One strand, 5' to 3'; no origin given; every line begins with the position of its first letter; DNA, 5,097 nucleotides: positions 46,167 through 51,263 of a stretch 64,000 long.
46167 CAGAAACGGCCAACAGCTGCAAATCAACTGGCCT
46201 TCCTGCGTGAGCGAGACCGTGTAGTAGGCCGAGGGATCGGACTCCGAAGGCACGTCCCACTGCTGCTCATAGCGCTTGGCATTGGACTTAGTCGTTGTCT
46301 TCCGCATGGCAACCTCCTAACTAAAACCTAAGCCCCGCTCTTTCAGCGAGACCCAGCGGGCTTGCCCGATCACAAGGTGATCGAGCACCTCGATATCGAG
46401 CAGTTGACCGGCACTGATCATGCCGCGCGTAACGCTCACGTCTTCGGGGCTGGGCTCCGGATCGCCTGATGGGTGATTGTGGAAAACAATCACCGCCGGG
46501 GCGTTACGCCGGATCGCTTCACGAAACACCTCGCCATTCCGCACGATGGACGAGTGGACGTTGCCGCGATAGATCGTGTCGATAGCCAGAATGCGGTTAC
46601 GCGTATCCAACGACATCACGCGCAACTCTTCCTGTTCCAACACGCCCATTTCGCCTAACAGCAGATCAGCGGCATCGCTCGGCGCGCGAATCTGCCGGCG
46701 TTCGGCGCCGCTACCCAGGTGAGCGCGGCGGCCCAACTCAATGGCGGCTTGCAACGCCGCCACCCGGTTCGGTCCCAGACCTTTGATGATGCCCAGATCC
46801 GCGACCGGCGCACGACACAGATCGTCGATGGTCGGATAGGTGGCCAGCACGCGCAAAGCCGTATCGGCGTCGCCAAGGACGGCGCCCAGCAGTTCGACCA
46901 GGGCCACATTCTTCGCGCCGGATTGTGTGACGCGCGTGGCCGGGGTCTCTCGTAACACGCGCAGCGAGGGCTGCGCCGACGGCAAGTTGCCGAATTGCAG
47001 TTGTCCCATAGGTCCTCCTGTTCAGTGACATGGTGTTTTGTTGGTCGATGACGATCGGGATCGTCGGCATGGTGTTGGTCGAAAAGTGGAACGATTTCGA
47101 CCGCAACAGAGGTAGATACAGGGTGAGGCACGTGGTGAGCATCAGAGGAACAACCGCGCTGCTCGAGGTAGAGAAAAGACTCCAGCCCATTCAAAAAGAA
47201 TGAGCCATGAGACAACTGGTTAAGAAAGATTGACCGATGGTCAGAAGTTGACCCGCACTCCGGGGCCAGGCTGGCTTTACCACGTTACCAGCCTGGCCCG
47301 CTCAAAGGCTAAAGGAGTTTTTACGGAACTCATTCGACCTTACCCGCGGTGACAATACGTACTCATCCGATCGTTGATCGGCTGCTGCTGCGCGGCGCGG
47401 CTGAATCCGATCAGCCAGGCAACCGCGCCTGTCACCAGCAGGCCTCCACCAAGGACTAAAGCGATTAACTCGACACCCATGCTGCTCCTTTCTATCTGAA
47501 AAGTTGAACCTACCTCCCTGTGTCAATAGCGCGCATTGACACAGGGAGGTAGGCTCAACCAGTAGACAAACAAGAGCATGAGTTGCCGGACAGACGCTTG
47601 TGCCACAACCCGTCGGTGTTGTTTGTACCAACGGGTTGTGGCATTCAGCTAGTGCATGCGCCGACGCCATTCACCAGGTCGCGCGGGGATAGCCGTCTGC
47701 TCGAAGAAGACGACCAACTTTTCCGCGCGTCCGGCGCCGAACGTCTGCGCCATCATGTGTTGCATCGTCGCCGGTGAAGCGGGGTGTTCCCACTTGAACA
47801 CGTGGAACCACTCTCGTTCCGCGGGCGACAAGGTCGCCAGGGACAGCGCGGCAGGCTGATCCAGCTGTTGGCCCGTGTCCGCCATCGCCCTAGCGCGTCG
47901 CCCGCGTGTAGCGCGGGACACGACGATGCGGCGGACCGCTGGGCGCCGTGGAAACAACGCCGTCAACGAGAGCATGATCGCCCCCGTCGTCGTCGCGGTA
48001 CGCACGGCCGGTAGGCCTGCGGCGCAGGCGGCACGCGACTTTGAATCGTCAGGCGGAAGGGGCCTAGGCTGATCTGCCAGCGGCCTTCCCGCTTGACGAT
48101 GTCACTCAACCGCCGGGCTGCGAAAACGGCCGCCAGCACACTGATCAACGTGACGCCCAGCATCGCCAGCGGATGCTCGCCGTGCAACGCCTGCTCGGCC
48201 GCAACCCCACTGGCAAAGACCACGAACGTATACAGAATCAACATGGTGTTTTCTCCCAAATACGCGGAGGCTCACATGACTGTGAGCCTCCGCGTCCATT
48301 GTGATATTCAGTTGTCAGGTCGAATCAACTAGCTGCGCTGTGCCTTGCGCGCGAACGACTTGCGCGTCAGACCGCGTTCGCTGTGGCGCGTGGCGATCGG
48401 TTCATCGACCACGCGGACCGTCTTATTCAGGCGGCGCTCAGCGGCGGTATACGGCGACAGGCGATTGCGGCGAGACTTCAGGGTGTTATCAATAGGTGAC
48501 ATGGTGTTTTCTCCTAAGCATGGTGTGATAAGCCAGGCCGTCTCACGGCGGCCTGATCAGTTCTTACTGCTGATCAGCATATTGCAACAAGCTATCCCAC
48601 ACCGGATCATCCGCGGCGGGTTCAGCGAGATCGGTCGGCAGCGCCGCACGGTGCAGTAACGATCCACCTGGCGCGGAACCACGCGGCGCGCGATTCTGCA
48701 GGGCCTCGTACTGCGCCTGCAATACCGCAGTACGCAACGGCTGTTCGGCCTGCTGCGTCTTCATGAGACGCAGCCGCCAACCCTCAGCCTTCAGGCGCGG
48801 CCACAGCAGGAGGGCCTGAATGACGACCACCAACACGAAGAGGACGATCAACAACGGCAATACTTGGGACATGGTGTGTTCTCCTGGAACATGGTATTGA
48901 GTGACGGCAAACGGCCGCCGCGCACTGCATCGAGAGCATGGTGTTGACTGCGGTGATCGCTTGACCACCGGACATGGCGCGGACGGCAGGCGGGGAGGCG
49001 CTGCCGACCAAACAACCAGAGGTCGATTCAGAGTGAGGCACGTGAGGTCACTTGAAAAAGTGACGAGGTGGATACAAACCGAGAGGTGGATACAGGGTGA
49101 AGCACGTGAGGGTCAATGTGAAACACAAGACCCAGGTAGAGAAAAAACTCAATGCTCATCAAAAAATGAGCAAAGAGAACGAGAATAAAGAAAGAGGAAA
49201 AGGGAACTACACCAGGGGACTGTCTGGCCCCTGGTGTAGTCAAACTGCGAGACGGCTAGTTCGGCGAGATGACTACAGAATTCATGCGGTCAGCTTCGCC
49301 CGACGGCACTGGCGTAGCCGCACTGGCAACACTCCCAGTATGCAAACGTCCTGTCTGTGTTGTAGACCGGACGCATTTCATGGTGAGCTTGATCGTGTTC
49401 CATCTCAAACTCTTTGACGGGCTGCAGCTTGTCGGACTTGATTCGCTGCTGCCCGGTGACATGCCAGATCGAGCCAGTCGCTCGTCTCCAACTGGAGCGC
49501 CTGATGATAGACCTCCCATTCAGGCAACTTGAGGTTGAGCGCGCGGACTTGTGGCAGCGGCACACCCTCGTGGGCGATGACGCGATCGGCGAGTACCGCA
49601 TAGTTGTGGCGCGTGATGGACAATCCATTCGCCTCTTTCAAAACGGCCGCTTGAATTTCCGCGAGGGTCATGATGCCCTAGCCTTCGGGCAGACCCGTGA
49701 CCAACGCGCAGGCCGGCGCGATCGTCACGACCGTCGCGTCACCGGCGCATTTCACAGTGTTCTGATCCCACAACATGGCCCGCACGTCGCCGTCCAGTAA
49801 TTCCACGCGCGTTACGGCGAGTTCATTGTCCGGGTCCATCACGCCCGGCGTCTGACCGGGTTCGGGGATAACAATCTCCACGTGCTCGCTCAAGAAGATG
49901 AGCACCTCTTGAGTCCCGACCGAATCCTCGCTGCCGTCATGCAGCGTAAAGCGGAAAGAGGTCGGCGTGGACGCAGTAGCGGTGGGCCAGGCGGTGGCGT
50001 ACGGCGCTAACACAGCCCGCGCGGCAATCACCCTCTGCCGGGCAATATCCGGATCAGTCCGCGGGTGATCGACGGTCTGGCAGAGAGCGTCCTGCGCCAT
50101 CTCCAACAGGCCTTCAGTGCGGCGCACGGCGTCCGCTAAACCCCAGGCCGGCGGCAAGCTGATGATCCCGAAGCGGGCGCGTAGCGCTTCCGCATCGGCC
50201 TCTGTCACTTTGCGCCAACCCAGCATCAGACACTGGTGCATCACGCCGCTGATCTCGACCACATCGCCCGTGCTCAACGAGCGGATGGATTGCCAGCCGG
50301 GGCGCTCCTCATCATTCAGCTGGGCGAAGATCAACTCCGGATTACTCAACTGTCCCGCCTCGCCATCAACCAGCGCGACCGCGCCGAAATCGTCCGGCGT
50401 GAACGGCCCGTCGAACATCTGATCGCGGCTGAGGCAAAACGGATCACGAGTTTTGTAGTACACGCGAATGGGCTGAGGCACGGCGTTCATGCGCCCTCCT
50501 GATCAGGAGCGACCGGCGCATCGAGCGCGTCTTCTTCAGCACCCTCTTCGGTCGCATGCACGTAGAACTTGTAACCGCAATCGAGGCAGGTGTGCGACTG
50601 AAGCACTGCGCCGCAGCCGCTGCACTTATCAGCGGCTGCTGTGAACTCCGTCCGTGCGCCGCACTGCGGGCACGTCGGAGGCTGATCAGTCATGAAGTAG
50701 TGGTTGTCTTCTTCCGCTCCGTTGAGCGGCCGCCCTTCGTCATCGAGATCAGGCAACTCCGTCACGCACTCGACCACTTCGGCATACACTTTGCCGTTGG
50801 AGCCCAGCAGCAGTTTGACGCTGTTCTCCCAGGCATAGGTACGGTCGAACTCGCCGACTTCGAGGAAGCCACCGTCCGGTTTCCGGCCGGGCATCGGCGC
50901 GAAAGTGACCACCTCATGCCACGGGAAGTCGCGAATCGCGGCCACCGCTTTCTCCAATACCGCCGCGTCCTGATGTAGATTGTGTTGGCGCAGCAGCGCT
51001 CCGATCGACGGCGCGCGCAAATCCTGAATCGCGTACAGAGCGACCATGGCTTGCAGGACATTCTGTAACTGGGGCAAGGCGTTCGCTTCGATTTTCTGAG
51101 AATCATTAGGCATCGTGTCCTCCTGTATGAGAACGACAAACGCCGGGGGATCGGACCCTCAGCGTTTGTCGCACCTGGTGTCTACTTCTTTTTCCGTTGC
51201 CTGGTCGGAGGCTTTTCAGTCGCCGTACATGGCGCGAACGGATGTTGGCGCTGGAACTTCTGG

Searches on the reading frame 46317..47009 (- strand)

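Call 10: search_protein_families(library=pfam, proteins=[window:46317-47009:-], max_evalue=0.01)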
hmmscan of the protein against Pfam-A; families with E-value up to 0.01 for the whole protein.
window:46317-47009:- (230 aa): 3 families
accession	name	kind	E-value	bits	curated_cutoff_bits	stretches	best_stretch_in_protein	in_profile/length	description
PF04002.20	RadC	-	6.9e-39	133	22.1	1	107-227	1-121/121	RadC-like JAB domain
PF14464.11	Prok-JAB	-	7.3e-05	23.1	25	1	104-198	11-94/114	Prokaryotic homologs of the JAB domain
PF14520.12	HHH_5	-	0.0045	17.9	27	1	50-88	14-53/57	Helix-hairpin-helix domain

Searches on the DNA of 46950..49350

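Call 52: search_rna_families(source=window, start=46950, end=49350, threshold=evalue, max_evalue=10)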
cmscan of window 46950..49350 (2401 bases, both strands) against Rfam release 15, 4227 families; matches with E-value up to 10: 12.
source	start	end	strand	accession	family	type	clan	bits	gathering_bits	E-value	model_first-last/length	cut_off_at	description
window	47491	47566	-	RF03658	mir-2300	Gene; miRNA;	-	31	90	0.00065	1-74/74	no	mir-2300 microRNA precursor family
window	47505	47558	-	RF02030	tp2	Gene; sRNA;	-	29.7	50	0.03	35-86/114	no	tp2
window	47491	47566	+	RF03658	mir-2300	Gene; miRNA;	-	29.4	90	0.0019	1-74/74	no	mir-2300 microRNA precursor family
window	47504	47557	+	RF02030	tp2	Gene; sRNA;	-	26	50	0.22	35-86/114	no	tp2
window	47389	47465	-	RF02239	asX6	Gene; sRNA;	-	20.6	50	1.6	1-93/93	no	Xanthomonas sRNA asX6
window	48500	48571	-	RF02980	freshwater-2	Cis-reg;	-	18.6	49.9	9.4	1-84/84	no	freshwater-2 RNA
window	49206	49240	-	RF03975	mir-5881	Gene; miRNA;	-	17.4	87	1.8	16-52/67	no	mir-5881 microRNA precursor family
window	47613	47675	-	RF00279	SNORD45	Gene; snRNA; snoRNA; CD-box;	-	17.3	42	7.4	1-72/72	no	Small nucleolar RNA SNORD45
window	47497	47569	+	RF01938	mir-1251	Gene; miRNA;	-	17.2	81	2.3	1-66/66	no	mir-1251 microRNA precursor family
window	49206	49240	+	RF03975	mir-5881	Gene; miRNA;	-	17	87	2.5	16-52/67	no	mir-5881 microRNA precursor family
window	48973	49180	-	RF00457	IRES_mnt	Cis-reg; IRES;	-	13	100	2.9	1-203/203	no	Mnt IRES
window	48266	48311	+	RF02207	WT1-AS_5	Gene; lncRNA;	-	12.6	80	8.4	37-79/79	no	WT1 antisense RNA conserved region 5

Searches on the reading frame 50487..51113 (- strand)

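Call 11: search_protein_families(library=pfam, proteins=[window:50487-51113:-], max_evalue=0.01)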
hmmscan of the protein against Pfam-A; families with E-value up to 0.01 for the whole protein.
window:50487-51113:- (208 aa): 1 family
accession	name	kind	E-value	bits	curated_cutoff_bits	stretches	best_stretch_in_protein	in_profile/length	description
PF12773.13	DZR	-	0.00011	22.8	27.3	1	148-183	1-34/45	Double zinc ribbon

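Call 27: search_protein_families(library=phrogs, proteins=[window:50487-51113:-], max_evalue=0.01)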
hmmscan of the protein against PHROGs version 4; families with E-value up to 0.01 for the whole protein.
window:50487-51113:- (208 aa): 0 families
